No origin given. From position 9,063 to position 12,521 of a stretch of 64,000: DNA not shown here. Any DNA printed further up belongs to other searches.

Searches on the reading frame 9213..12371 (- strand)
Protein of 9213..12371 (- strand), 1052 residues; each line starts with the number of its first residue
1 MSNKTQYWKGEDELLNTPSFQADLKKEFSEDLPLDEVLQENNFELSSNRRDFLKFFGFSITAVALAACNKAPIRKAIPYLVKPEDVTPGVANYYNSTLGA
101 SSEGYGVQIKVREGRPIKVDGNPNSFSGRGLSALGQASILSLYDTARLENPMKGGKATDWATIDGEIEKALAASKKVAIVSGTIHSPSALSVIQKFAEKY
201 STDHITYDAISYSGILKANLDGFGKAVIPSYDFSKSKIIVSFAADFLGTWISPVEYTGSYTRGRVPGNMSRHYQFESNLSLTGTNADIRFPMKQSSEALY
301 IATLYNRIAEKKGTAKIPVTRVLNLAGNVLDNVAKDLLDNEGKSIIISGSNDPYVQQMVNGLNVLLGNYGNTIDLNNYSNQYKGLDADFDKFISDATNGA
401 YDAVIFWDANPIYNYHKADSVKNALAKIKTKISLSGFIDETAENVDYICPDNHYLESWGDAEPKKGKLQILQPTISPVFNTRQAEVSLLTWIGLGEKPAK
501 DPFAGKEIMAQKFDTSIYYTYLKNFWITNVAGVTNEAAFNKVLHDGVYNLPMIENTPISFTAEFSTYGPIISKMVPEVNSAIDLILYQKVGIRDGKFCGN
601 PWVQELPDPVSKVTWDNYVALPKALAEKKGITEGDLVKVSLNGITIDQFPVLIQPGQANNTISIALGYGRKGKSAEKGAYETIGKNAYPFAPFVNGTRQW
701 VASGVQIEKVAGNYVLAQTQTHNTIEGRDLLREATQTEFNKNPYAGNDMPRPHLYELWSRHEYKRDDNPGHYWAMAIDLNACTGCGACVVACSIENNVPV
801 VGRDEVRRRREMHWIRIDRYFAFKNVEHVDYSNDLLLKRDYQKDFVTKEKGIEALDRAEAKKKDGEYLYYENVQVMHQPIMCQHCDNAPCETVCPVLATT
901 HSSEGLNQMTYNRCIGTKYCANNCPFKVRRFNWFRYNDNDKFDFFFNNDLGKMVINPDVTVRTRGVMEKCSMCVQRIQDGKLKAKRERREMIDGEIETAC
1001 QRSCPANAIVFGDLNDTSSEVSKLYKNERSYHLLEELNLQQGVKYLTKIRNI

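Call 6: search_protein_families(library=pfam, proteins=[window:9213-12371:-])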
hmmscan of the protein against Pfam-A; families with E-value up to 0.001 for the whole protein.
window:9213-12371:- (1052 aa): 9 families
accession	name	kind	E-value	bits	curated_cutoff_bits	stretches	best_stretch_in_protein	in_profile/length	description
PF12838.12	Fer4_7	-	1.6e-12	48.1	27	1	782-896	2-50/52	4Fe-4S dicluster domain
PF13247.11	Fer4_11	-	7.3e-09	36.2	26.2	1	874-933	2-63/100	4Fe-4S dicluster domain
PF13183.11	Fer4_8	-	4.8e-07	30.7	27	0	779-896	2-66/68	4Fe-4S dicluster domain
PF13237.11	Fer4_10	-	2.1e-06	28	25.5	0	775-793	2-21/53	4Fe-4S dicluster domain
PF25160.1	LdpA_Fe-S-bd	-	2.3e-06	27.7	27.6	0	887-927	6-41/49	LdpA Fe-S cluster-binding domain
PF00384.28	Molybdopterin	-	2.5e-06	27.2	24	1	357-483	203-342/353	Molybdopterin oxidoreductase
PF12837.12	Fer4_6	-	7.4e-06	26.1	25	0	776-792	3-19/24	4Fe-4S binding domain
PF12797.12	Fer4_2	-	1.3e-05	25.3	24.5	1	773-792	1-20/22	4Fe-4S binding domain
PF13187.11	Fer4_9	-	0.00023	21.6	27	0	781-803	1-23/52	4Fe-4S dicluster domain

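Call 7: search_protein_families(library=ncbifam, proteins=[window:9213-12371:-])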
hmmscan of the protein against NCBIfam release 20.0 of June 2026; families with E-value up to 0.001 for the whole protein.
window:9213-12371:- (1052 aa): 34 families (the best 25 are shown)
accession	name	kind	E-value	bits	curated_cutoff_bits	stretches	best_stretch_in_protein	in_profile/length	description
NF041782.1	mnquin_red_QrcC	equivalog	6.4e-57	193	400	2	870-1048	53-227/239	menaquinone reductase iron-sulfur cluster-binding subunit QrcC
NF045797.1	DsrO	equivalog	2.2e-39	135.3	200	2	872-1046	93-234/235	sulfate reduction electron transfer complex DsrMKJOP subunit DsrO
NF041783.2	mnquin_red_QrcB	equivalog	3.9e-30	104.6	440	1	100-484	59-492/695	menaquinone reductase molybdopterin-binding-like subunit QrcB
NF041715.1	arsenate_red_ArrB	equivalog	2e-25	89.7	450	3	870-932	45-107/233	arsenate respiratory reductase iron-sulfur subunit ArrB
TIGR03149.1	cyt_nit_nrfC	equivalog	4.2e-25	88.4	377.6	2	870-950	82-162/225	cytochrome c nitrite reductase Fe-S protein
NF011569.0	PRK14993.1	equivalog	9.4e-25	87.5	416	2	873-933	91-151/244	tetrathionate reductase subunit TtrB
TIGR02951.1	DMSO_dmsB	equivalog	4.3e-16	59.4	214.1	1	864-932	47-115/161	DMSO/selenate family reductase complex B subunit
NF038355.1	FDH3_beta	equivalog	1.3e-15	57.9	240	1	879-931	51-103/180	formate dehydrogenase FDH3 subunit beta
NF008134.0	PRK10882.1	equivalog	9.2e-15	54.5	263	1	771-935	37-167/329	hydrogenase 2 operon protein HybA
NF042979.1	EthbenzDh_ebdB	equivalog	6.8e-14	51.5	740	1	875-933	146-205/354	ethylbenzene dehydrogenase subunit beta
TIGR03478.1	DMSO_red_II_bet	subfamily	2.9e-13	49.4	480.7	1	869-934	118-184/321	DMSO reductase family type II enzyme, iron-sulfur subunit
NF012032.0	PRK15488.1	equivalog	8.6e-13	47.2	694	1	46-200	2-162/759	thiosulfate reductase PhsA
TIGR01582.1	FDH-beta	equivalog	5.8e-11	42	334.7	1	877-932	88-144/283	formate dehydrogenase subunit beta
NF009451.0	PRK12809.1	equivalog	9.1e-11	40.7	1154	1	877-928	51-101/639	formate-dependent uric acid utilization protein YgfT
TIGR04519.1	MoCo_extend_TAT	equivalog_domain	1.6e-10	40.8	20.6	1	6-54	2-45/45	TAT-variant-translocated molybdopterin oxidoreductase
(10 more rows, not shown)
